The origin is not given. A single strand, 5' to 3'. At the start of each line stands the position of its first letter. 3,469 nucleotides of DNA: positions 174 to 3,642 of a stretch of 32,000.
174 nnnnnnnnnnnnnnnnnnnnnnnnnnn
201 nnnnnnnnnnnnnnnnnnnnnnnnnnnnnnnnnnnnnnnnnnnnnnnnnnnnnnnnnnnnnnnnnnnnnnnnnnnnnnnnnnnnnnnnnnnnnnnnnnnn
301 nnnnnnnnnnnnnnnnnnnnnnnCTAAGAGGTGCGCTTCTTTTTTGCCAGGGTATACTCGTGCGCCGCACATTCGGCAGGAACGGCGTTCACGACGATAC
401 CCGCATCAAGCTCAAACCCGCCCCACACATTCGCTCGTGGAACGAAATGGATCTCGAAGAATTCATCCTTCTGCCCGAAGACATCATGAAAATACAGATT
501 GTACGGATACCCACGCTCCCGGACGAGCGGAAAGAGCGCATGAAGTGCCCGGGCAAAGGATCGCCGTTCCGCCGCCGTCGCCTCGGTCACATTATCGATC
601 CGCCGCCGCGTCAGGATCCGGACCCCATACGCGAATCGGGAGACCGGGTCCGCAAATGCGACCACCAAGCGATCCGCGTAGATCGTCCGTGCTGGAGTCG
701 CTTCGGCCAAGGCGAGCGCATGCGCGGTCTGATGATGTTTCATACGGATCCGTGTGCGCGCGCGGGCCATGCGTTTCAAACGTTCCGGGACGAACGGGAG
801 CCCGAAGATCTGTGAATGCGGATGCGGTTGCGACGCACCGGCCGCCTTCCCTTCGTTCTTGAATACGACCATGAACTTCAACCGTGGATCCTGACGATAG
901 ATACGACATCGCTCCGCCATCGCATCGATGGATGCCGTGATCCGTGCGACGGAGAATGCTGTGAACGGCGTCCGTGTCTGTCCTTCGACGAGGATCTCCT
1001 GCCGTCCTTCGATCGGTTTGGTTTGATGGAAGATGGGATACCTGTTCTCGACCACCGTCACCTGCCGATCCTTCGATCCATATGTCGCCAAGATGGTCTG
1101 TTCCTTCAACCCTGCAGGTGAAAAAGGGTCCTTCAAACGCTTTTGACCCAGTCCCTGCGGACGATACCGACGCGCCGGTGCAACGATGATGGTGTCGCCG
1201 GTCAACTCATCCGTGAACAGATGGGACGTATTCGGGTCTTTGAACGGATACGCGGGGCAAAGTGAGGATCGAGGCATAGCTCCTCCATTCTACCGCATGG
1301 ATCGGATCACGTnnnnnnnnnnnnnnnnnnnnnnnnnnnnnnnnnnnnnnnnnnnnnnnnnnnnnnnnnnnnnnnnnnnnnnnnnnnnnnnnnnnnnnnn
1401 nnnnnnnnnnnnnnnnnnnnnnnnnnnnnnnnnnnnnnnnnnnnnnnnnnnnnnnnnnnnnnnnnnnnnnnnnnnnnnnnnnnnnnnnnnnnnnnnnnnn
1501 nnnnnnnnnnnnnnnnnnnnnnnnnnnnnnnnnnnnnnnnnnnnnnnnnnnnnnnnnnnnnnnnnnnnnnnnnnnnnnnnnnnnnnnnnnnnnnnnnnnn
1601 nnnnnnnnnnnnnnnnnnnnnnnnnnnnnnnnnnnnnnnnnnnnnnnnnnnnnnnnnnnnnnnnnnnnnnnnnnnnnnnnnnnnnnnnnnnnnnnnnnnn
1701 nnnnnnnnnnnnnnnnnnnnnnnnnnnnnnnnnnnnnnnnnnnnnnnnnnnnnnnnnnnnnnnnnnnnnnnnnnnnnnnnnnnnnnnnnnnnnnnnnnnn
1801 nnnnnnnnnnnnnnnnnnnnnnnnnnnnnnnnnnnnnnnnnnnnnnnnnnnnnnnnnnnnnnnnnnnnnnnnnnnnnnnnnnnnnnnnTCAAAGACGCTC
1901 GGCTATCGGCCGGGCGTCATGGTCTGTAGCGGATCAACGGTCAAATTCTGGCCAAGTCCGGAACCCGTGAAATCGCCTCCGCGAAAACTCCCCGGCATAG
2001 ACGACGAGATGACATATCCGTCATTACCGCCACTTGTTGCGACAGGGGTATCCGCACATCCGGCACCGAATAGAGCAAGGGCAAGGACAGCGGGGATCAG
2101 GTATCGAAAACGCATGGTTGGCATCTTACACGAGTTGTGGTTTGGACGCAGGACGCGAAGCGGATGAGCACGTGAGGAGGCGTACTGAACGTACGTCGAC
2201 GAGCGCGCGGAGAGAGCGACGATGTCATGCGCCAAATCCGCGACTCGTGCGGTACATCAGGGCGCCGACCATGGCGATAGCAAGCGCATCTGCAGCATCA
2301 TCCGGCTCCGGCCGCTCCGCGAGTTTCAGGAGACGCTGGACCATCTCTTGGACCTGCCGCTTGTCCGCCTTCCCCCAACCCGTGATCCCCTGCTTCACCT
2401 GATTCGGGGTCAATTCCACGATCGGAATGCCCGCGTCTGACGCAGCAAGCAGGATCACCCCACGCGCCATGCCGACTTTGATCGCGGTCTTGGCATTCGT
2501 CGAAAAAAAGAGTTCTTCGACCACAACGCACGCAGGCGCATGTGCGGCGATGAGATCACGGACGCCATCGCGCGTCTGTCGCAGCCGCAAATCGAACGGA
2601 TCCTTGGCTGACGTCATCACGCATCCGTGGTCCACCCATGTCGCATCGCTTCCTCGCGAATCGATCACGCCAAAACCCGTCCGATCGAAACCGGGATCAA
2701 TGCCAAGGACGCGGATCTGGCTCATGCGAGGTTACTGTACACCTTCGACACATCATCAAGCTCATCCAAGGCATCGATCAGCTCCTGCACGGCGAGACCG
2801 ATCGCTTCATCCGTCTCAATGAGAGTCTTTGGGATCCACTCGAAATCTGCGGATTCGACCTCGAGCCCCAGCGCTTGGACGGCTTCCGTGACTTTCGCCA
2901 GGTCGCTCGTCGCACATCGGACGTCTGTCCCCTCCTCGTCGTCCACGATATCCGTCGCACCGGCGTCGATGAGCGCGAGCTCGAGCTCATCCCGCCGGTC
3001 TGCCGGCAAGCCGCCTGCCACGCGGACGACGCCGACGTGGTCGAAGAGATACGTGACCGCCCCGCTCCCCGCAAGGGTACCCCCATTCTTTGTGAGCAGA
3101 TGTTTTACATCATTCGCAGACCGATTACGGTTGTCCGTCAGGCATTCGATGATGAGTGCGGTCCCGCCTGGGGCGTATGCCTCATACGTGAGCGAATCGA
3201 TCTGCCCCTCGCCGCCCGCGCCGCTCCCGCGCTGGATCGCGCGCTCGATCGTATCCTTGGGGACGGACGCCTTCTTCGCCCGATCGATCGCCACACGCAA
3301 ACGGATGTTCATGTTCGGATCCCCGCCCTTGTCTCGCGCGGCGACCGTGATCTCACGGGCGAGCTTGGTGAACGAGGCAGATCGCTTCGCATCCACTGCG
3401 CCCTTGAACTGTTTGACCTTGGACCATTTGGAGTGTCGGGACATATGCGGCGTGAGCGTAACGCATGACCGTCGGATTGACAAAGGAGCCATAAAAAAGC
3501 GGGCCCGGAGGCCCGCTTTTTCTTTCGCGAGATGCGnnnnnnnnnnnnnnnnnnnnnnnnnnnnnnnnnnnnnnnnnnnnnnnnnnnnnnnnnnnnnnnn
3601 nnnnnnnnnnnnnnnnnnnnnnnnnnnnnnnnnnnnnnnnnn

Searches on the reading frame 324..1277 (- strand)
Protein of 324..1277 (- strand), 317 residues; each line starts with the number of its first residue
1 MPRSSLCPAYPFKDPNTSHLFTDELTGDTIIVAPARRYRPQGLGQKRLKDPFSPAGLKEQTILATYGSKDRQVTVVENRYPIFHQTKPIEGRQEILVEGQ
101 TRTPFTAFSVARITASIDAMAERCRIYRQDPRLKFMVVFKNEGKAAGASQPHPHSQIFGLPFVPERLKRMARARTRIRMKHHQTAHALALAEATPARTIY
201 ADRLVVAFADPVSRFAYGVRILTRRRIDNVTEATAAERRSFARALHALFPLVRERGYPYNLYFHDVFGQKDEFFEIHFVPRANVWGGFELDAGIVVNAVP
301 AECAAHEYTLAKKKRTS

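Call 82: search_protein_families(library=pfam, proteins=[window:324-1277:-], max_evalue=0.001)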
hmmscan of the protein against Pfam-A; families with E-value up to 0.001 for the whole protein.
window:324-1277:- (317 aa): 5 families
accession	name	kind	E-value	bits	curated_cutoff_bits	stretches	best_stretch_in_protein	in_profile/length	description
PF01087.27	GalP_UDP_transf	-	4.3e-09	37.5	22.1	1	82-164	101-184/184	Galactose-1-phosphate uridyl transferase, N-terminal domain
PF16268.10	DUF4921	-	2.5e-05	23.8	28.5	1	114-299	205-384/425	Domain of unknown function (DUF4921)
PF01230.28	HIT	-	4.6e-05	24.4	21.5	0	194-277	4-89/98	HIT domain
PF19327.4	Ap4A_phos_N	-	8e-05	22.7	23.1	1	137-166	137-166/177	Ap4A phosphorylase N-terminal domain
PF16285.10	DUF4931_N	-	0.00013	22.5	24.1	1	68-160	33-121/124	Domain of unknown function (DUF4931) N-terminal domain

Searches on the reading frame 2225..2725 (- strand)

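Call 82: search_protein_families(library=pfam, proteins=[window:2225-2725:-], max_evalue=0.001)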
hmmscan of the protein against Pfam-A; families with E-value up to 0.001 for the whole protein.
window:2225-2725:- (166 aa): 1 family
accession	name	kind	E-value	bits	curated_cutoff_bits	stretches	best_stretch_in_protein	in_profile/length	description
PF02075.23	RuvC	-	8.9e-49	165.6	22.2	1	6-152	1-146/148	Crossover junction endodeoxyribonuclease RuvC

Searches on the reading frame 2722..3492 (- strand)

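Call 82: search_protein_families(library=pfam, proteins=[window:2722-3492:-], max_evalue=0.001)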
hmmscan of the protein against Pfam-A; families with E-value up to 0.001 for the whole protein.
window:2722-3492:- (256 aa): 2 families
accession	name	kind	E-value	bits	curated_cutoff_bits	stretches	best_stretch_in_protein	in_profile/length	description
PF01709.26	Transcrip_reg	-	4.4e-49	166.7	27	1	100-255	3-160/160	TACO1/YebC second and third domain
PF20772.2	TACO1_YebC_N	-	1.1e-30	106.3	36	1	21-91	1-72/73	TACO1/YebC protein N-terminal domain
